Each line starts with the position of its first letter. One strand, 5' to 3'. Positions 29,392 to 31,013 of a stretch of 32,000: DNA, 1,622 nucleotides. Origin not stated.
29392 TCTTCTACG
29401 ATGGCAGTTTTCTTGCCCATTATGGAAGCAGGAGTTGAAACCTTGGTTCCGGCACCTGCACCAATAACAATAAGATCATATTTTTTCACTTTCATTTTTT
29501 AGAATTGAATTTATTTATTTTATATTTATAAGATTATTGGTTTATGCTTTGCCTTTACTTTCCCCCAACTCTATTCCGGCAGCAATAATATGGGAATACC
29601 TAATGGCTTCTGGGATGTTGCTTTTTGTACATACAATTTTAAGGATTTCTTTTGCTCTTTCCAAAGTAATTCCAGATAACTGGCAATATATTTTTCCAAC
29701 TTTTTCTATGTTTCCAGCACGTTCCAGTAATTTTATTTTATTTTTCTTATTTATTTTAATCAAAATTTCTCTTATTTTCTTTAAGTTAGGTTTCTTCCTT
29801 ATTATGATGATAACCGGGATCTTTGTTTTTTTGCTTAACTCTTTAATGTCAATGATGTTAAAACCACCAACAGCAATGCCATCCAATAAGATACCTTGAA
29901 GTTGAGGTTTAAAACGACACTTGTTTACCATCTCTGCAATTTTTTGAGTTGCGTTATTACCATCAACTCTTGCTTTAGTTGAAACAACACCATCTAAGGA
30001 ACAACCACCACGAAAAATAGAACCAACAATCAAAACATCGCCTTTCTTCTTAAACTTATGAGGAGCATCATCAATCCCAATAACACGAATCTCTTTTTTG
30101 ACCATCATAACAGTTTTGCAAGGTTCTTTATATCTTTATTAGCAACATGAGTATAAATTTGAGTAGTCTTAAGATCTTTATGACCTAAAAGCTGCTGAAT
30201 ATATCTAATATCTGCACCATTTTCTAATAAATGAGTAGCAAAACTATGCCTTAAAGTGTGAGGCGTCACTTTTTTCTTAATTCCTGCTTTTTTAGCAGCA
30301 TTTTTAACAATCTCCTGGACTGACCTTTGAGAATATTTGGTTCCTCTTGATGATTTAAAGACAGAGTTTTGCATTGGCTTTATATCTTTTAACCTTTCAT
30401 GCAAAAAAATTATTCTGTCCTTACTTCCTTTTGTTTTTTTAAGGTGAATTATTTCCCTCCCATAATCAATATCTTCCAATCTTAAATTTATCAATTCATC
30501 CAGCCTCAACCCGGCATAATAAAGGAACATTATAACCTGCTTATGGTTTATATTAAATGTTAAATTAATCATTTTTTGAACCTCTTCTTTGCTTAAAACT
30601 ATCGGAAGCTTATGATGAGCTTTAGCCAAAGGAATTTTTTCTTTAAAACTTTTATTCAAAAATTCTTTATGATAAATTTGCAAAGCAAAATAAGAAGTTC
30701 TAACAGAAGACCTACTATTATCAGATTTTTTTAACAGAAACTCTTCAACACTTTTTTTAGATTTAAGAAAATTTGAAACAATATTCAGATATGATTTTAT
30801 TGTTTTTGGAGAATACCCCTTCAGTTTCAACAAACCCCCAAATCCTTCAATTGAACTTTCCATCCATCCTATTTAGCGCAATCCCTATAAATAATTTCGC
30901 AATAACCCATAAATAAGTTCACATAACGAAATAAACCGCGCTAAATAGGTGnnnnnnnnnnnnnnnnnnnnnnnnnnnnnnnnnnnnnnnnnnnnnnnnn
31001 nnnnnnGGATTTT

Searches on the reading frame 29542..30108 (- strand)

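Call 11: search_protein_families(library=pfam, proteins=[window:29542-30108:-], max_evalue=0.001)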
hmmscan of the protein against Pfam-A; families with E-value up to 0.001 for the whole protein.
window:29542-30108:- (188 aa): 1 family
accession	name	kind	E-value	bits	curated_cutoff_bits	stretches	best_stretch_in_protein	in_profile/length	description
PF01949.23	Endo_dU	-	9.3e-53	178.7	32.7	1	5-179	1-181/182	Endonuclease dU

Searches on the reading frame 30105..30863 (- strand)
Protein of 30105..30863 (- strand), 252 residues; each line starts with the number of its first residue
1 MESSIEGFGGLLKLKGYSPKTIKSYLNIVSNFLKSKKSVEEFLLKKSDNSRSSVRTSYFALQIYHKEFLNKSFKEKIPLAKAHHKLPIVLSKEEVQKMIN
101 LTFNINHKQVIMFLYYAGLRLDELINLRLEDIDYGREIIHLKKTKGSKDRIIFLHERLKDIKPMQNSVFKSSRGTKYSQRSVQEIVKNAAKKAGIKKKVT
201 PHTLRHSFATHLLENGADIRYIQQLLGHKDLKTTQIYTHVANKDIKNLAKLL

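Call 11: search_protein_families(library=pfam, proteins=[window:30105-30863:-], max_evalue=0.001)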
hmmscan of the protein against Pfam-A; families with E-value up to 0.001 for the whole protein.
window:30105-30863:- (252 aa): 3 families
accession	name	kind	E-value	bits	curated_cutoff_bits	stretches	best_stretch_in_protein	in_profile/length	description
PF00589.27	Phage_integrase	-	1e-37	130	27.1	1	90-242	3-170/172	Phage integrase family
PF20391.3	DUF6686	-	0.00026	21.4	23.9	0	63-113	55-104/117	Family of unknown function (DUF6686)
PF13495.12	Phage_int_SAM_4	-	0.00084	20.1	27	0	12-43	9-50/85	Phage integrase, N-terminal SAM-like domain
